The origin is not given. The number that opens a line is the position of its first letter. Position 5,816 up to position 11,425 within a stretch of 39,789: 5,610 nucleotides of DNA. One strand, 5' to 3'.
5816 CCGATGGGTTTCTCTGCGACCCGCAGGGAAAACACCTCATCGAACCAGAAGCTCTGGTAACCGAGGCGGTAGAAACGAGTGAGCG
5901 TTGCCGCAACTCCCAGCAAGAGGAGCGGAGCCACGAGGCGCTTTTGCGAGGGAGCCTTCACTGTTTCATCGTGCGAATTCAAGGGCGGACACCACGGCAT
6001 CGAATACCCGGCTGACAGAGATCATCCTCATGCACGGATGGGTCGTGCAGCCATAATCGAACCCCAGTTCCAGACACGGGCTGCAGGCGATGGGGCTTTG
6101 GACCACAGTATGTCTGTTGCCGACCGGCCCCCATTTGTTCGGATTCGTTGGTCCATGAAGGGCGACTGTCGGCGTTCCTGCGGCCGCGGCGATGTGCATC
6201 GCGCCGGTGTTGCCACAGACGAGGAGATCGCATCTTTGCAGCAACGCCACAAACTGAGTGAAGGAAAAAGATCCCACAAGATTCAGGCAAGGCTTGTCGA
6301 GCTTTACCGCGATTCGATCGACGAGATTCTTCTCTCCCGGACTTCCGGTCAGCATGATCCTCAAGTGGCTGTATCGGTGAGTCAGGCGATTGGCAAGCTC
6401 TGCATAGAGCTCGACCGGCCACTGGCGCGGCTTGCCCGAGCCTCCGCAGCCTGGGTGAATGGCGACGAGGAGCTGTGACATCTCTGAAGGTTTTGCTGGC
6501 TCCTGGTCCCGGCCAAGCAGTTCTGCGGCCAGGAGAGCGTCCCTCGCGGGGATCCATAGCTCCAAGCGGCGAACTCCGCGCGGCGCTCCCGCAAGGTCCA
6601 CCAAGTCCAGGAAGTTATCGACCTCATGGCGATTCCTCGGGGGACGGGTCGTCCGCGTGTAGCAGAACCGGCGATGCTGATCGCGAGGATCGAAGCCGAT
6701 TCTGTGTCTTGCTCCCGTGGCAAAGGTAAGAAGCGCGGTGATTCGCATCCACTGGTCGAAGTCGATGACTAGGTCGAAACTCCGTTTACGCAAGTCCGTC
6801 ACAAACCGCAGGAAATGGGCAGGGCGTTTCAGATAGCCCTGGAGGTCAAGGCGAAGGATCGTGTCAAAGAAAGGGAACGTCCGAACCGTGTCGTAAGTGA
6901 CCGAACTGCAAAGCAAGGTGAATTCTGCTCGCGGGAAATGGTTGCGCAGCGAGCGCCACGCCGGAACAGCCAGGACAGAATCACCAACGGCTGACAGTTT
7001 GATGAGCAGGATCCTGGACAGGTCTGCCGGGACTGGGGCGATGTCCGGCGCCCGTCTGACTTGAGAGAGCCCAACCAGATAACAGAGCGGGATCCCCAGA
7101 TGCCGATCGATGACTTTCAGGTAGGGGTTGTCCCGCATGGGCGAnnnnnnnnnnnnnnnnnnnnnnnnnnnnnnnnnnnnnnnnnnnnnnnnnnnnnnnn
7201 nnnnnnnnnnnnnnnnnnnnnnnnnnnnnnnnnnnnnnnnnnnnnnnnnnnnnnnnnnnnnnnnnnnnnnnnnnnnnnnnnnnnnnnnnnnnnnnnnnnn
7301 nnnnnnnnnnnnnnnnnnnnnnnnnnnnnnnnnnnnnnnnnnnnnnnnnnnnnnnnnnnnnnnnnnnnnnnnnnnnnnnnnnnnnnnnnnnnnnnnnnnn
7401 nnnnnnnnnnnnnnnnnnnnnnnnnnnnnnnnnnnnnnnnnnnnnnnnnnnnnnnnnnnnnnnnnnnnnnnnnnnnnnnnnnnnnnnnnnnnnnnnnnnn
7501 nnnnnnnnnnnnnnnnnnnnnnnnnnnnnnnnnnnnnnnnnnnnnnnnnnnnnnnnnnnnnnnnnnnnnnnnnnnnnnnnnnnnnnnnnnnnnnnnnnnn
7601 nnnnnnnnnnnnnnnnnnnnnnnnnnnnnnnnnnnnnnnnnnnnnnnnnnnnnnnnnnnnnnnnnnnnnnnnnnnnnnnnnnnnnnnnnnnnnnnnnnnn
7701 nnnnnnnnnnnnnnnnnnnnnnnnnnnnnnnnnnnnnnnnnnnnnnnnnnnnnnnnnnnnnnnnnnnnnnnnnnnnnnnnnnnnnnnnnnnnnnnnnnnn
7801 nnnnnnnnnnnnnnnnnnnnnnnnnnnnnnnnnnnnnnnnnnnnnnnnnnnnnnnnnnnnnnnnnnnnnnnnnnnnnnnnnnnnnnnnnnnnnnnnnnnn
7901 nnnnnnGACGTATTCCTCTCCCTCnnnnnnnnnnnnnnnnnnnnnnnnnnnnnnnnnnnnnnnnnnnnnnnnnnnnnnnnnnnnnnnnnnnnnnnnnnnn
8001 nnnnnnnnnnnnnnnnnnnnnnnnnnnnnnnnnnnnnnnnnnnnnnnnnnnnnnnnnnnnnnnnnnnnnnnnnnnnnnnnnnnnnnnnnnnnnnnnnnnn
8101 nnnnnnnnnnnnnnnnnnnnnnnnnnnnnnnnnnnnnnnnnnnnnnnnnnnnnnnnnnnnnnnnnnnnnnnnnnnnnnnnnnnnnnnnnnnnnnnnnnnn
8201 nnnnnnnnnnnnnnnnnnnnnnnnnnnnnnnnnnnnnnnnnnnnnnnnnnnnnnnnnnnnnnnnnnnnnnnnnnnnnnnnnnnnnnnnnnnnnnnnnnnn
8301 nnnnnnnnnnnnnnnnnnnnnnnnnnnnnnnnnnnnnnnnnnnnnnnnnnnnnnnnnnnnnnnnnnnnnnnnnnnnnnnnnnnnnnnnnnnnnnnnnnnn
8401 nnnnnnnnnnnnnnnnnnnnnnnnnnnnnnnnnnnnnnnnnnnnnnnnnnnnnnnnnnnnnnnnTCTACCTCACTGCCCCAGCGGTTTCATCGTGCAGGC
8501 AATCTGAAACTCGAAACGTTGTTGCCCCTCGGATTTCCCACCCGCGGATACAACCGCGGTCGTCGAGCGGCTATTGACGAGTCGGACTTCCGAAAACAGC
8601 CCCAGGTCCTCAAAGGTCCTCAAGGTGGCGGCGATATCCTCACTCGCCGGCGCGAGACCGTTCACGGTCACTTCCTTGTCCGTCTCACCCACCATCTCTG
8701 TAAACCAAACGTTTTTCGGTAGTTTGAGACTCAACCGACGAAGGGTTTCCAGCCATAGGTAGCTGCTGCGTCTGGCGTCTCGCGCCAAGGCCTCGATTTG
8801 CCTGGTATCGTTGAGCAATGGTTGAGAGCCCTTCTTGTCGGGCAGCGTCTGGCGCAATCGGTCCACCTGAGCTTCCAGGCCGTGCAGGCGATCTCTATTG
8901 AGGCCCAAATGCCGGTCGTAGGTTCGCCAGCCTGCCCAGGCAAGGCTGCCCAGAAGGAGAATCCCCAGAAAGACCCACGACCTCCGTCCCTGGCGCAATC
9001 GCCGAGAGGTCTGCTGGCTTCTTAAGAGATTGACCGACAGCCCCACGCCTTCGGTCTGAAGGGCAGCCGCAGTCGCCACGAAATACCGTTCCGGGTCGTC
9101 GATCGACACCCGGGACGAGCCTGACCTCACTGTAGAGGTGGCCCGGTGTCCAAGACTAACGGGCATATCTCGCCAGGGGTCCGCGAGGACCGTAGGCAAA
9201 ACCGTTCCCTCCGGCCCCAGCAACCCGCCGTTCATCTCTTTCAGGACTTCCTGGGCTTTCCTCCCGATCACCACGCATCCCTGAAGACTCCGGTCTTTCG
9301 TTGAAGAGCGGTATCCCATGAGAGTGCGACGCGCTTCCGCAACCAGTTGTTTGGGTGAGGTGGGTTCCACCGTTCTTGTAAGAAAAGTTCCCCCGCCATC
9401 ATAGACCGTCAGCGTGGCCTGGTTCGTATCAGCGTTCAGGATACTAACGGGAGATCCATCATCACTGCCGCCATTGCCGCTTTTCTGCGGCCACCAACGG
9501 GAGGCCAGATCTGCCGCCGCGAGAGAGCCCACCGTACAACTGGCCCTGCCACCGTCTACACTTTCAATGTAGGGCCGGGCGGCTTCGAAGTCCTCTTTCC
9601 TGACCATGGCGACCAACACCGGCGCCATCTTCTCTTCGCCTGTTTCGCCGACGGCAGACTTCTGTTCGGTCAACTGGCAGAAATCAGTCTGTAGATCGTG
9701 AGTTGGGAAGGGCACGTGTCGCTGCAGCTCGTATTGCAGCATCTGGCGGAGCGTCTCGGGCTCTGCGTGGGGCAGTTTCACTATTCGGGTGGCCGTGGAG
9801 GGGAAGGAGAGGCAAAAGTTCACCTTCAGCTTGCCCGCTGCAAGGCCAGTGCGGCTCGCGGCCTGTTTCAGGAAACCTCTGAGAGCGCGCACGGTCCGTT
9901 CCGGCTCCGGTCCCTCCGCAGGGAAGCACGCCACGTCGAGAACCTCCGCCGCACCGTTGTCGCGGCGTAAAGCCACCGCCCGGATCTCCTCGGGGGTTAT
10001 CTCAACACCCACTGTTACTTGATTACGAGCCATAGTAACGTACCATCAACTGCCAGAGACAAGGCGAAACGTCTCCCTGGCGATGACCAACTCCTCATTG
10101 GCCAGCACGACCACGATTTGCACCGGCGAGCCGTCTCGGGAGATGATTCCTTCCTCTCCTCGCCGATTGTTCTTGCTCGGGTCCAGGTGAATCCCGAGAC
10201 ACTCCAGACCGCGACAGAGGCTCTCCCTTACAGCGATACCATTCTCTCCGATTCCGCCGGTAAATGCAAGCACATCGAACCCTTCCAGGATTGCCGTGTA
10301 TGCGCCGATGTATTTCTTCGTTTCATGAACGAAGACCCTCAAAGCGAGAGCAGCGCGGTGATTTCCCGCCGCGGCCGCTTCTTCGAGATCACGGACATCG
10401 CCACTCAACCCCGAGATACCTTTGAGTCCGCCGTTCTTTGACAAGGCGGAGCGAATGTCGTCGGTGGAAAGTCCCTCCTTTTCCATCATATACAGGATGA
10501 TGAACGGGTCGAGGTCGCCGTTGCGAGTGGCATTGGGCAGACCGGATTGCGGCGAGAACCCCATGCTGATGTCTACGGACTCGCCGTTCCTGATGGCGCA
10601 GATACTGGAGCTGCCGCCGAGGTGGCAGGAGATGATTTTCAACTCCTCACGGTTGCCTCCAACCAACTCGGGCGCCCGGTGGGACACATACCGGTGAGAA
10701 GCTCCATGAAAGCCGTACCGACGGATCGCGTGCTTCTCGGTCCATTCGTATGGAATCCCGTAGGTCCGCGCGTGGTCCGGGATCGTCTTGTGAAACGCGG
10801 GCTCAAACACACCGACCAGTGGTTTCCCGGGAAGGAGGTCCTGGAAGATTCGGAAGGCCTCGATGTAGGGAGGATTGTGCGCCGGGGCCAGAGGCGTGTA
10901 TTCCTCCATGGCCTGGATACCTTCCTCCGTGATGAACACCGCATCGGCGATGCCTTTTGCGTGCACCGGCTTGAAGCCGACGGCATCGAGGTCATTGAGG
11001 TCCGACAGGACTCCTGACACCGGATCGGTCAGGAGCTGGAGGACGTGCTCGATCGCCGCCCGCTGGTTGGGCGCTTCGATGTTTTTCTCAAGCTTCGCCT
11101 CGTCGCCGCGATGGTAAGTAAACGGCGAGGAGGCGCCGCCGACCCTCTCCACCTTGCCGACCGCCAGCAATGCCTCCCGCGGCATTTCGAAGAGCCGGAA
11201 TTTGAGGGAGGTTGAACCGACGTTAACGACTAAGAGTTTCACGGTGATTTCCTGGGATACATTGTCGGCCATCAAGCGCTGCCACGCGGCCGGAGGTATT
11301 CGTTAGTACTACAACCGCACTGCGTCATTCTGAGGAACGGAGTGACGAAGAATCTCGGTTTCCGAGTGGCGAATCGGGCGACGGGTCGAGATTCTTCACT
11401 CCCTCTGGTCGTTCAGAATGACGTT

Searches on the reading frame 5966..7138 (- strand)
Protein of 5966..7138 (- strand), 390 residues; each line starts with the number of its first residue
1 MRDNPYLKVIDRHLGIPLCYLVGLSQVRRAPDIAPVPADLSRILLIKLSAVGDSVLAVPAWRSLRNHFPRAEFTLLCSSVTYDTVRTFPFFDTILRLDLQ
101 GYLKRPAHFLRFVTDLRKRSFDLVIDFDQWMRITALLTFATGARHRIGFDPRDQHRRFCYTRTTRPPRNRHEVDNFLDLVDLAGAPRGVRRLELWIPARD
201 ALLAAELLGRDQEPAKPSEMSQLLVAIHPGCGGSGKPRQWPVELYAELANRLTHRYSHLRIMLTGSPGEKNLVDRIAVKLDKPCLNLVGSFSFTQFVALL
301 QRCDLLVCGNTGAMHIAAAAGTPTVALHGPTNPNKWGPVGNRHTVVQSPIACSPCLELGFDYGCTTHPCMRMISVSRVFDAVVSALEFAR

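Call 46: search_protein_families(library=pfam, proteins=[window:5966-7138:-], max_evalue=0.0001)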
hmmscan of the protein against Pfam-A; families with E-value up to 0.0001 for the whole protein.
window:5966-7138:- (390 aa): 1 family
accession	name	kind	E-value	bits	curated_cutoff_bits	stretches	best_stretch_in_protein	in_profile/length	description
PF01075.23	Glyco_transf_9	-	1.1e-39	136.7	22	1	110-357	2-238/247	Glycosyltransferase family 9 (heptosyltransferase)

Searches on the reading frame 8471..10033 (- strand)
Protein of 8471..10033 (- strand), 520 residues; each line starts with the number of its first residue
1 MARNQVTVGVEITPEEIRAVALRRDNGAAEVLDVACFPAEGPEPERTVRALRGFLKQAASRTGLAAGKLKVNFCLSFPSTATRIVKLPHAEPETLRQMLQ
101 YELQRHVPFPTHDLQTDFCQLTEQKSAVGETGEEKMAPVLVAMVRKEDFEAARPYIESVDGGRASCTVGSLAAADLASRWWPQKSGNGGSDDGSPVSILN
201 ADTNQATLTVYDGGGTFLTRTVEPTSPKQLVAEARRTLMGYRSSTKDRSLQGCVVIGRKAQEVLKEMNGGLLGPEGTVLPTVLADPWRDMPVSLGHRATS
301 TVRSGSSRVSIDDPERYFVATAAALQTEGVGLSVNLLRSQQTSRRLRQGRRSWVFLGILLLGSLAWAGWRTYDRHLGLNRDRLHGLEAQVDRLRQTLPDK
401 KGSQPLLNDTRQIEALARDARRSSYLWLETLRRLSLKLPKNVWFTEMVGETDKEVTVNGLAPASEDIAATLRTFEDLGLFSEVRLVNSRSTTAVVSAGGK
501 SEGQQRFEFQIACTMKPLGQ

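Call 46: search_protein_families(library=pfam, proteins=[window:8471-10033:-], max_evalue=0.0001)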
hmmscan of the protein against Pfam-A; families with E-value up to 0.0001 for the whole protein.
window:8471-10033:- (520 aa): 2 families
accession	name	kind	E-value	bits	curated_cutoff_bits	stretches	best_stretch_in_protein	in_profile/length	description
PF05137.18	PilN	-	2.3e-10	40.8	22.8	1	431-515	3-78/78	Fimbrial assembly protein (PilN)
PF11104.14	PilM_2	-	3.2e-05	23.5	27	0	9-220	1-206/340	Type IV pilus assembly protein PilM;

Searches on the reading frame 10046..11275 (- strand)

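Call 46: search_protein_families(library=pfam, proteins=[window:10046-11275:-], max_evalue=0.0001)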
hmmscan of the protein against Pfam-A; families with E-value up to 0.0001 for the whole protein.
window:10046-11275:- (409 aa): 1 family
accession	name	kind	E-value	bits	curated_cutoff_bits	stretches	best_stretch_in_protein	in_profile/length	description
PF00871.23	Acetate_kinase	-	1.2e-119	399.9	22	1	13-400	1-392/392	Acetokinase family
